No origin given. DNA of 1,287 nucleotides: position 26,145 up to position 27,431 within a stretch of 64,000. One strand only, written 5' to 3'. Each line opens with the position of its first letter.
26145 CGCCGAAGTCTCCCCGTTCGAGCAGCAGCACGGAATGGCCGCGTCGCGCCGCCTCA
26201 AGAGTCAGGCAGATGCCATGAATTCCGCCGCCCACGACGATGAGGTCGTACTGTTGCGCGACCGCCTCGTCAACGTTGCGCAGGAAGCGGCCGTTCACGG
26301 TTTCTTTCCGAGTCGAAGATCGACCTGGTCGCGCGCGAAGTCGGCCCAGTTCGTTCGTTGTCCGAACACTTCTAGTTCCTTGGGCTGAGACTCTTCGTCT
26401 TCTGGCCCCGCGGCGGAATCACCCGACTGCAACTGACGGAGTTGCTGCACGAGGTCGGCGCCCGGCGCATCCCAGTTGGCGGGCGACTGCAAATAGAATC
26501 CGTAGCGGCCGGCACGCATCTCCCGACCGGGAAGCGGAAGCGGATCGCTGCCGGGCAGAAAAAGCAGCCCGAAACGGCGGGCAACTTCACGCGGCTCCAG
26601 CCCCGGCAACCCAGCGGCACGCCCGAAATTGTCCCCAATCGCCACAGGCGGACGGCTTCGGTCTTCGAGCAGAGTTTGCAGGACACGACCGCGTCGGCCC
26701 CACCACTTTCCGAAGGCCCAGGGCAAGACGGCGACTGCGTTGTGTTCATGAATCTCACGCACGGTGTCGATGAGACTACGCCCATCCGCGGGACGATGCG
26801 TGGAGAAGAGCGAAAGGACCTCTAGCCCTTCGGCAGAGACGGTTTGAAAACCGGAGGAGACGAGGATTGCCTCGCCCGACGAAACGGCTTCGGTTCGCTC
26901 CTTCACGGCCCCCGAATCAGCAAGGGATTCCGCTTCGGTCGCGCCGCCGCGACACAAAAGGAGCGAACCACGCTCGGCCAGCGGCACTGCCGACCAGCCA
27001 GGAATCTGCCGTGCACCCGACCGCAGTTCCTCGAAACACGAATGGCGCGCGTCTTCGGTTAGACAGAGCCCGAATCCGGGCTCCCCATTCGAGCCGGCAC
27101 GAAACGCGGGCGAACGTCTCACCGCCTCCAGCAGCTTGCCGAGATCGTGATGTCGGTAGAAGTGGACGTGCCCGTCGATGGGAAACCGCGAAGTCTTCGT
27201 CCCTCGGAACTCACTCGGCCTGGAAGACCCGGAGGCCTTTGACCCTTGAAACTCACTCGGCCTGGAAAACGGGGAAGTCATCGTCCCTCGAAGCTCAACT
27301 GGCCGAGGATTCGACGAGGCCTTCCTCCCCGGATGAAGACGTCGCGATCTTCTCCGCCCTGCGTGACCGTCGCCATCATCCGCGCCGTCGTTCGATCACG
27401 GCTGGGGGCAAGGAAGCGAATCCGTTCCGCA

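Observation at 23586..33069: Co-directional ~9.5 kb cluster: three GT2 enzymes, an FAD-dependent GlpD-like oxidoreductase, a 'IDGHVHF' hypothetical, DUF5989 and an ABC-2 exporter: candidate uncharacterised lipid-linked glycan pathway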

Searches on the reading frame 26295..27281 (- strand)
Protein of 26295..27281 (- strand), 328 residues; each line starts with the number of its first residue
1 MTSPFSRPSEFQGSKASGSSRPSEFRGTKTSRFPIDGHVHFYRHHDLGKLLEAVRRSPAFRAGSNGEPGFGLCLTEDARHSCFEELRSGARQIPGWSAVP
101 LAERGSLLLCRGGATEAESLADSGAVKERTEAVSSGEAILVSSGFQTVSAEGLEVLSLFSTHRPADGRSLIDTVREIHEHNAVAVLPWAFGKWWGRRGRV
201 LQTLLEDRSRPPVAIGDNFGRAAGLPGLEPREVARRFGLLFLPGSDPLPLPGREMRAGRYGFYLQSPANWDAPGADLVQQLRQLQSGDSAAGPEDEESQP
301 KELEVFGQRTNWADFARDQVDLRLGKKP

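Call 5: search_protein_families(library=pfam, proteins=[window:26295-27281:-], max_evalue=0.01)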
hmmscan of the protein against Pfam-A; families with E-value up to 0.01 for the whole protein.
window:26295-27281:- (328 aa): 0 families

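Call 7: search_protein_families(library=ncbifam, proteins=[window:26295-27281:-], max_evalue=0.01)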
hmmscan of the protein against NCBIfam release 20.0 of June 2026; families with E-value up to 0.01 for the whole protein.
window:26295-27281:- (328 aa): 0 families

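Call 9: find_encoding_contigs(protein=window:26295-27281:-, flank=10000, max_places=5)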
Protein window:26295-27281:- (328 aa): 2 contigs read that carry it; 1 place shown.
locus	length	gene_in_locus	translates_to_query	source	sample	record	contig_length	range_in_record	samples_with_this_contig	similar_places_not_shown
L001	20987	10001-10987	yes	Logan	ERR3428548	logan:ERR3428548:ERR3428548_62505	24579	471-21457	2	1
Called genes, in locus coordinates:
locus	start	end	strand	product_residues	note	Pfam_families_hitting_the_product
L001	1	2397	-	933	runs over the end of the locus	PF17967:Pullulanase_N2, PF00128:Alpha-amylase (faint), PF11852:Pullul_strch_C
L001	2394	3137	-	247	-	PF13489:Methyltransf_23 (weak)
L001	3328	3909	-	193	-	-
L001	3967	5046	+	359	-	PF06182:ABC2_membrane_6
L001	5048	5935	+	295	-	PF06182:ABC2_membrane_6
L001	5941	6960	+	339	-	PF00005:ABC_tran, PF13304:AAA_21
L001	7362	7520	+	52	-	PF19451:DUF5989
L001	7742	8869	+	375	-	-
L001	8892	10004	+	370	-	PF13641:Glyco_tranf_2_3 (weak), PF00535:Glycos_transf_2, PF10111:Glyco_tranf_2_2 (weak)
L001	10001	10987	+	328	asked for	-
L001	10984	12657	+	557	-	PF01266:DAO, PF12831:FAD_oxidored (faint)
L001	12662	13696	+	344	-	PF00535:Glycos_transf_2, PF10111:Glyco_tranf_2_2, PF13641:Glyco_tranf_2_3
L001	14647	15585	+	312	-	PF03544:TonB_C (faint)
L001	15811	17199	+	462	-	-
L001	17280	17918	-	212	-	-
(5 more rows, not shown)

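Call 11: find_homologous_proteins(query=window:26295-27281:-, max_evalue=0.001)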
Query window:26295-27281:- (328 aa): 298 proteins with E <= 0.001 among 8000 candidates; the best 120 are listed.
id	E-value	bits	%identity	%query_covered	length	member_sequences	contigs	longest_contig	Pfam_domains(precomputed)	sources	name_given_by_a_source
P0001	1.6e-217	739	100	100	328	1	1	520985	-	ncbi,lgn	-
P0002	9.1e-56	208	44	89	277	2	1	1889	-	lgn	-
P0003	3.1e-51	193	40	87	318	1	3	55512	-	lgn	-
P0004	1.4e-49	187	41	89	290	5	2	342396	-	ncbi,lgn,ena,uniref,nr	ncbi:MAG: hypothetical protein KDA27_06570 [Candidatus Eisenbacteria bacterium]|uniref:Uncharacteriz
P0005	1.5e-44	171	39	93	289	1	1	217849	-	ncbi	ncbi:MAG: hypothetical protein R3E97_06275 [Candidatus Eisenbacteria bacterium]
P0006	6.0e-37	146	37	80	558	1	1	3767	PF13489.13,PF13649.13,PF08241.19,PF08242.19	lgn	-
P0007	2.3e-35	141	36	88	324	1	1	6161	-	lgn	-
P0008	4.1e-35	140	36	89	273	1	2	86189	-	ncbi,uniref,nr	ncbi:MAG: hypothetical protein R3E12_08815 [Candidatus Eisenbacteria bacterium]|uniref:Uncharacteriz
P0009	2.1e-34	137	38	74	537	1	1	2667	PF13489.13,PF13649.13,PF08241.19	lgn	-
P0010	3.3e-34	137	38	86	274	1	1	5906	-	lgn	-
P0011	3.5e-33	133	38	84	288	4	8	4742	-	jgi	jgi:hypothetical protein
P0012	2.6e-32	131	34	90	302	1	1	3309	-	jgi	jgi:hypothetical protein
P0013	5.5e-32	129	33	92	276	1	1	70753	-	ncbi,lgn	ncbi:hypothetical protein BH24PSE2_BH24PSE2_12730 [soil metagenome]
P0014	7.3e-32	129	34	90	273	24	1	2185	-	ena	-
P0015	9.4e-32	129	34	90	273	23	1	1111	-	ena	-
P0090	1.5e-25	108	36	89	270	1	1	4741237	-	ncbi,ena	-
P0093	1.9e-25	108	33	88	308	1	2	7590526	-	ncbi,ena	-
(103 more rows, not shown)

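Call 12: find_encoding_contigs(protein=P0004, flank=10000, max_places=2)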
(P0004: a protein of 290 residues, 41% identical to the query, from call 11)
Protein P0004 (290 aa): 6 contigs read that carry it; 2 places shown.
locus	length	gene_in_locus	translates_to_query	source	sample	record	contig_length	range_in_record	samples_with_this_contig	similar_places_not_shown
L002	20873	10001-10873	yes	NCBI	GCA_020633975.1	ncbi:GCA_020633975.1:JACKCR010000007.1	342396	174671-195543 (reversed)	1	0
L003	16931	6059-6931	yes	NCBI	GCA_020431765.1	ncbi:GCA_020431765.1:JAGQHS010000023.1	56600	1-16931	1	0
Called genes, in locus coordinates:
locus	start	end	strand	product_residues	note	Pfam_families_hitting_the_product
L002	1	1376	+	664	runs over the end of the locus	PF00072:Response_reg, PF00512:HisKA, PF02518:HATPase_c, PF00072:Response_reg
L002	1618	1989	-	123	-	-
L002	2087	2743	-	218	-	PF13505:OMP_b-brl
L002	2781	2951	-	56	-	-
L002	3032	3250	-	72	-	-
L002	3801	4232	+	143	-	-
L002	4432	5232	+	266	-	PF06182:ABC2_membrane_6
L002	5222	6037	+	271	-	PF06182:ABC2_membrane_6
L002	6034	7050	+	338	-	PF00005:ABC_tran, PF13304:AAA_21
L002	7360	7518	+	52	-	PF19451:DUF5989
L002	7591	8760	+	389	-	-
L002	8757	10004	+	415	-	PF00535:Glycos_transf_2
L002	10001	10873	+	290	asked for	-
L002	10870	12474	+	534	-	PF01266:DAO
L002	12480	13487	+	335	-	PF00535:Glycos_transf_2, PF10111:Glyco_tranf_2_2 (weak), PF13641:Glyco_tranf_2_3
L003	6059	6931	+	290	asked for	-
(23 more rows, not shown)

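Call 13: find_encoding_contigs(protein=P0090, flank=10000, max_places=2)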
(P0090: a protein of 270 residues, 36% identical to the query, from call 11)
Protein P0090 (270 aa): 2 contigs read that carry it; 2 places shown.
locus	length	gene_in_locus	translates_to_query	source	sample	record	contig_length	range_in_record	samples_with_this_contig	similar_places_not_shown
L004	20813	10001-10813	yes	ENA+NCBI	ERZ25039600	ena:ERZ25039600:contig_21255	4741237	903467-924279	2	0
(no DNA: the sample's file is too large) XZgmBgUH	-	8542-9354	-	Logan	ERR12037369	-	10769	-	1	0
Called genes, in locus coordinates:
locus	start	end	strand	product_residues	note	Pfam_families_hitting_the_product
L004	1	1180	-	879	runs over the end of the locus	PF00041:fn3 (weak), PF13385:Laminin_G_3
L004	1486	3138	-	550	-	PF13231:PMT_2 (weak)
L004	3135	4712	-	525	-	PF00884:Sulfatase, PF01663:Phosphodiest, PF16347:SGSH_C (faint)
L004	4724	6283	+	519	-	PF00884:Sulfatase, PF01663:Phosphodiest (weak), PF16347:SGSH_C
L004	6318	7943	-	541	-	PF13231:PMT_2 (weak)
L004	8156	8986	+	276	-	PF08241:Methyltransf_11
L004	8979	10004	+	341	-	PF01073:3Beta_HSD, PF01370:Epimerase, PF02719:Polysacc_synt_2, PF04321:RmlD_sub_bind, PF07993:NAD_binding_4, PF13460:NAD_binding_10, PF16363:GDP_Man_Dehyd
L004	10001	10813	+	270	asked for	-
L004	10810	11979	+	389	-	PF13439:Glyco_transf_4, PF13579:Glyco_trans_4_4, PF20706:GT4-conflict (weak), PF00534:Glycos_transf_1, PF13692:Glyco_trans_1_4, PF13524:Glyco_trans_1_2 (weak)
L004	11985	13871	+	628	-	PF13522:GATase_6, PF13537:GATase_7, PF00733:Asn_synthase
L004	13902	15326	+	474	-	PF01266:DAO, PF12831:FAD_oxidored (faint)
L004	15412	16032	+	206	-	PF02798:GST_N, PF13409:GST_N_2, PF13417:GST_N_3, PF13410:GST_C_2 (faint)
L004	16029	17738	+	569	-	PF07969:Amidohydro_3, PF01979:Amidohydro_1 (weak)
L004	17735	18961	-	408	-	PF03283:PAE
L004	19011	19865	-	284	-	PF13489:Methyltransf_23 (weak), PF08242:Methyltransf_12, PF13649:Methyltransf_25 (faint)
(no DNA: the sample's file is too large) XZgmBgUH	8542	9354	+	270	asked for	-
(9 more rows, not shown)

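Call 14: find_encoding_contigs(protein=P0093, flank=10000, max_places=2)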
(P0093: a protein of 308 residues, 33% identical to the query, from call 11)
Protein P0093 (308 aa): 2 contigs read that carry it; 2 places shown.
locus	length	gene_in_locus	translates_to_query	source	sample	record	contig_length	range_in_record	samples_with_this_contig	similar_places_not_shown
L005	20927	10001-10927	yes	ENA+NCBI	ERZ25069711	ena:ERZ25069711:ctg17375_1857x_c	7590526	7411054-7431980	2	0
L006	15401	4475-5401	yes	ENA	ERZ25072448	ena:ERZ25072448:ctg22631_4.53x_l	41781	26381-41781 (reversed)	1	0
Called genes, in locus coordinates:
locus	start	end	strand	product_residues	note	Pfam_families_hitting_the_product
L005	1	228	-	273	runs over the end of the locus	-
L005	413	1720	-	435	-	PF01943:Polysacc_synt, PF13440:Polysacc_synt_3, PF03023:MurJ, PF01554:MatE (weak)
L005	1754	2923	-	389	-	PF01522:Polysacc_deac_1 (weak)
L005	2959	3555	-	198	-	PF02517:Rce1-like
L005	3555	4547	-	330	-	PF05090:HTTM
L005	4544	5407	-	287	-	-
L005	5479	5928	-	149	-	PF02580:Tyr_Deacylase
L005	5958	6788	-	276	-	PF01171:ATP_bind_3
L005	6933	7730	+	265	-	PF14602:Hexapep_2 (faint), PF00132:Hexapep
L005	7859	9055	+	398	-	PF13439:Glyco_transf_4, PF13579:Glyco_trans_4_4, PF20706:GT4-conflict, PF00534:Glycos_transf_1, PF13692:Glyco_trans_1_4, PF13524:Glyco_trans_1_2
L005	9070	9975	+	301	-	-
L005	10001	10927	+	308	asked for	-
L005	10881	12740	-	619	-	-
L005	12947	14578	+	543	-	PF01266:DAO, PF12831:FAD_oxidored (weak), PF13450:NAD_binding_8 (weak), PF16901:DAO_C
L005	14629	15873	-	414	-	PF13439:Glyco_transf_4, PF13579:Glyco_trans_4_4, PF20706:GT4-conflict, PF00534:Glycos_transf_1, PF13692:Glyco_trans_1_4, PF13524:Glyco_trans_1_2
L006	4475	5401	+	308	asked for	-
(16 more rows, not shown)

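Call 19: search_solved_structures(query=A1, max_evalue=10, show_alignments=2)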
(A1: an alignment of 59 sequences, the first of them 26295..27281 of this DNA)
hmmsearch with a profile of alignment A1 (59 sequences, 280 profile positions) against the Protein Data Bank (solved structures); distinct sequences matched with E-value up to 10: 0.

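Call 20: find_related_loci(query=A1, collection=genome_contigs, flank=10000)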
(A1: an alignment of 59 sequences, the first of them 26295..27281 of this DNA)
Query A1 (328 aa) in genome_contigs; peptide patterns used: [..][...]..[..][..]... (x = any residue, [..] = any of these).
584 stretches matched a pattern; 579 encode a relative of the query (tblastn E <= 1e-3); the best 80 are kept; 80 distinct loci.
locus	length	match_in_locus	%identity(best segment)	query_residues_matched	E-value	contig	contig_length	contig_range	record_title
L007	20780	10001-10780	41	34-325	3e-54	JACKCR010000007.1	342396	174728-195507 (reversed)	MAG: Candidatus Eisenbacteria bacterium isolate HK-STAS-EISE-1 HK-STAS-EISE-1_7, whole genome shotgun sequence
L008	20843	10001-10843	39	5-323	3e-51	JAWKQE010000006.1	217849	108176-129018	MAG: Candidatus Eisenbacteria bacterium isolate ABC2.84 ABC2.84.fa-6, whole genome shotgun sequence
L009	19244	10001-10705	40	35-286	1e-39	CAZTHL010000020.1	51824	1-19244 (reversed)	MAG TPA_asm: uncultured Mycobacteriaceae bacterium isolate SRP128890_co1_269 genome assembly, contig: NODE_1133_length_5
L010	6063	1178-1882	37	35-285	2e-38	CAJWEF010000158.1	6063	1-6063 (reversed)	MAG TPA_asm: uncultured Acidiferrobacteraceae bacterium isolate ERR599015_bin.25_MetaBAT_v2.12.1_MAG genome assembly, co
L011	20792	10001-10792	37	32-326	8e-38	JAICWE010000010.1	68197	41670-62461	MAG: Gemmatimonadales bacterium isolate LS_FP_2_bin.27 k141_202610_length_68197_cov_23.0007, whole genome shotgun sequen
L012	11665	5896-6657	37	35-326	3e-37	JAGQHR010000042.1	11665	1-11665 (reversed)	MAG: Candidatus Eisenbacteria bacterium isolate HKST-UBA01 NODE_42_length_11665_cov_2.392906, whole genome shotgun seque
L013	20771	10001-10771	33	35-326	5e-37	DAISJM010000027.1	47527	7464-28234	MAG TPA_asm: Verrucomicrobiota bacterium isolate CTOTU18273 NODE_672_length_47527_cov_6.821916, whole genome shotgun seq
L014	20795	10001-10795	36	36-324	1e-36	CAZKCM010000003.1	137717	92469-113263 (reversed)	MAG TPA_asm: uncultured Rhodospirillaceae bacterium isolate SRP268622_co1_584 genome assembly, contig: NODE_127_length_1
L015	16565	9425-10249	32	2-292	6e-36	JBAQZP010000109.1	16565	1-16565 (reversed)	MAG: Phormidesmis sp. isolate MFD03260_ilm_asm_bin15 k127_101365, whole genome shotgun sequence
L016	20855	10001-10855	34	15-327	2e-35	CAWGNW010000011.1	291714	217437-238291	MAG: uncultured Gammaproteobacteria bacterium isolate MFD05684.bin.2.185 genome assembly, contig: contig_5411, whole gen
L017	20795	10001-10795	34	35-326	8e-35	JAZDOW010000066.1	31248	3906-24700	MAG: Pseudomonadota bacterium isolate MEGAHIT-group-0.800 k141_12878279, whole genome shotgun sequence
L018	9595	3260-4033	32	35-323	1e-34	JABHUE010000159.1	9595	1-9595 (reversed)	MAG: Proteobacteria bacterium isolate SI039_bin78 k141_2003206, whole genome shotgun sequence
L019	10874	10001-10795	31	35-327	1e-34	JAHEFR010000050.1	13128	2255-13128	MAG: Gammaproteobacteria bacterium isolate Ww342 NODE_10496_length_13128_cov_4.048282, whole genome shotgun sequence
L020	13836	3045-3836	30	26-328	8e-35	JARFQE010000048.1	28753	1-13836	MAG: Arenicellales bacterium isolate MAG_Ve_Sed_16 k141_1706045, whole genome shotgun sequence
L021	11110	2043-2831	35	35-328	7e-35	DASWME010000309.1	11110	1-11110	MAG TPA_asm: Thermoanaerobaculia bacterium isolate SMAG_U3379 k141_150488, whole genome shotgun sequence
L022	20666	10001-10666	36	35-264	2e-34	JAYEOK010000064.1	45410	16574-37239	MAG: Thermodesulfobacteriota bacterium isolate MAG031 MAG031_64, whole genome shotgun sequence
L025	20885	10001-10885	32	4-327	1e-33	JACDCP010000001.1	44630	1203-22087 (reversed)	MAG: Gammaproteobacteria bacterium isolate MGR_bin311 SD2898_NODE_58_length_44630_cov_1.093949, whole genome shotgun seq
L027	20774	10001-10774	31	35-323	1e-33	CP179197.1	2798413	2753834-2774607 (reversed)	Arenicellales bacterium nBUS_48 chromosome, complete genome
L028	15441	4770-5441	38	35-282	2e-33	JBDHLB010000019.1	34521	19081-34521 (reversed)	MAG: Gemmatimonadota bacterium isolate BHB10-38_Bin_413 BHB10-38_Bin_413_scaffold_3839, whole genome shotgun sequence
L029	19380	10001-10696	34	35-281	7e-33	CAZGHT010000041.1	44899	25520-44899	MAG TPA_asm: uncultured Rhodothermaceae bacterium isolate SRP128890_co1_174 genome assembly, contig: NODE_1426_length_44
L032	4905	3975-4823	31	19-324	1e-32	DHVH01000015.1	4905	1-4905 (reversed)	MAG TPA_asm: Marinilabiliaceae bacterium UBA5213 UBA5213_contig_76752, whole genome shotgun sequence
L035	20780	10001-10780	33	35-324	1e-32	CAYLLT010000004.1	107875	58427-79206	MAG TPA_asm: uncultured Planctomycetales bacterium isolate SRP119689_co1_258 genome assembly, contig: NODE_158_length_10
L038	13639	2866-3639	34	35-323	1e-32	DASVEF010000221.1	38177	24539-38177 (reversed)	MAG TPA_asm: Thermoanaerobaculia bacterium isolate SMAG_U2053 k141_1287378, whole genome shotgun sequence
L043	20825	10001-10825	30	28-325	4e-32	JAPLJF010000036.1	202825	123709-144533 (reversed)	MAG: Deltaproteobacteria bacterium isolate LacPavin_0920_WC70_MAG_51_65 LacPavin_0920_WC70_scaffold_690243, whole genome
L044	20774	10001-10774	34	33-324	7e-32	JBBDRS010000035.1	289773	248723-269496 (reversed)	MAG: Gemmatimonadota bacterium isolate LejiaC_67_20 Lejia_C_42_length_289773_cov_12, whole genome shotgun sequence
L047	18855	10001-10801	32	36-327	9e-32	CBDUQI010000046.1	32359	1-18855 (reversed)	MAG TPA_asm: uncultured Gammaproteobacteria bacterium isolate SRR18550245_binner23_Refined_1 genome assembly, contig: ER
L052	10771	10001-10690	32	36-281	2e-31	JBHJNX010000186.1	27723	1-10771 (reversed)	MAG: Pleurocapsa sp. isolate al_S5C693 S5Ck119_119405, whole genome shotgun sequence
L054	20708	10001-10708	36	35-281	4e-31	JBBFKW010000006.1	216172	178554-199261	MAG: Desulfosoma sp. isolate Uz-U4-09 NODE_69_length_216172_cov_28.895492, whole genome shotgun sequence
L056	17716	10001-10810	28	28-327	3e-31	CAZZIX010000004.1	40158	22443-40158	MAG TPA_asm: uncultured Methylomarinum sp. isolate SRP128015_co1_12 genome assembly, contig: NODE_921_length_40158_cov_4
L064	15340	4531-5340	33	24-324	9e-31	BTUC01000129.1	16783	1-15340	MAG: Phycisphaerae bacterium AMX-MBFR-13 DNA, sequence129, whole genome shotgun sequence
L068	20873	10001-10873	32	19-327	5e-31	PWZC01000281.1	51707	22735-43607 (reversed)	MAG: Gemmatimonadetes bacterium isolate T3Sed10_16 T3-Sed10-C558, whole genome shotgun sequence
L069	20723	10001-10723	30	28-283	1e-30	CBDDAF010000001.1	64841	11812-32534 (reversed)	MAG: Gammaproteobacteria bacterium isolate 2d973ff8-7951-42ef-854c-d078a0e890bc genome assembly, contig: contig_1, whole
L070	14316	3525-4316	28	35-326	1e-30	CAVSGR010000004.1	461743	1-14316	MAG: uncultured Ignavibacteria bacterium isolate MFD05684.bin.1.87 genome assembly, contig: contig_32105, whole genome s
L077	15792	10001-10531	38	134-325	2e-30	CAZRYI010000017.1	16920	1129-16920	MAG TPA_asm: uncultured Nitrospirota bacterium isolate SRP128015_co1_49 genome assembly, contig: NODE_4836_length_16920_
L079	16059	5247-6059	27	30-327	2e-30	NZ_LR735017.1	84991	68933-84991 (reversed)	Planktothrix paucivesiculata PCC 9631 isolate BBR_PRJEB10994, whole genome shotgun sequence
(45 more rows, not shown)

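Call 25: predict_structure(alignment_id=A1)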
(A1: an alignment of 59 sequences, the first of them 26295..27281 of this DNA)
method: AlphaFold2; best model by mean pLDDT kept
length: 328 residues; sequences in the alignment: 59
mean_pLDDT: 85.9   pTM: 0.83
mean pLDDT of the five models: 85.9, 85.1, 85.1, 84.8, 84.7
residues with pLDDT >= 90: 229; 70-90: 34; 50-70: 39; < 50: 26
segments of 3 or more residues with pLDDT < 50: 1-4, 17-27, 116-120
pLDDT, mean of each block of 10 residues (from residue 1): 46 46 47 95 95 95 78 96 96 94 95 58 63 83 98 97 98 98 94 90 96 96 88 94 96 96 93 96 86 65 93 95 76
secondary structure, 60 per line:
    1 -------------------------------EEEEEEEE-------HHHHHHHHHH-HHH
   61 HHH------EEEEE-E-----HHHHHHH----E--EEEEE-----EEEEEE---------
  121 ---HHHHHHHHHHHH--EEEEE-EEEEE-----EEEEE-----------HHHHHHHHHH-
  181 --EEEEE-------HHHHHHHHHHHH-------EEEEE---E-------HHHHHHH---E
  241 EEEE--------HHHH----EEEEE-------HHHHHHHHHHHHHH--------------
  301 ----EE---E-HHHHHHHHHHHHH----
elements in order: E32-39 H47-56 H58-63 E70-74 H82-88 E96-100 E106-111 H124-135 E138-142 E144-148 E154-158 H170-179 E183-187 H195-206 E214-218 H230-236 E240-244 H253-256 E261-265 H273-286 H312-324
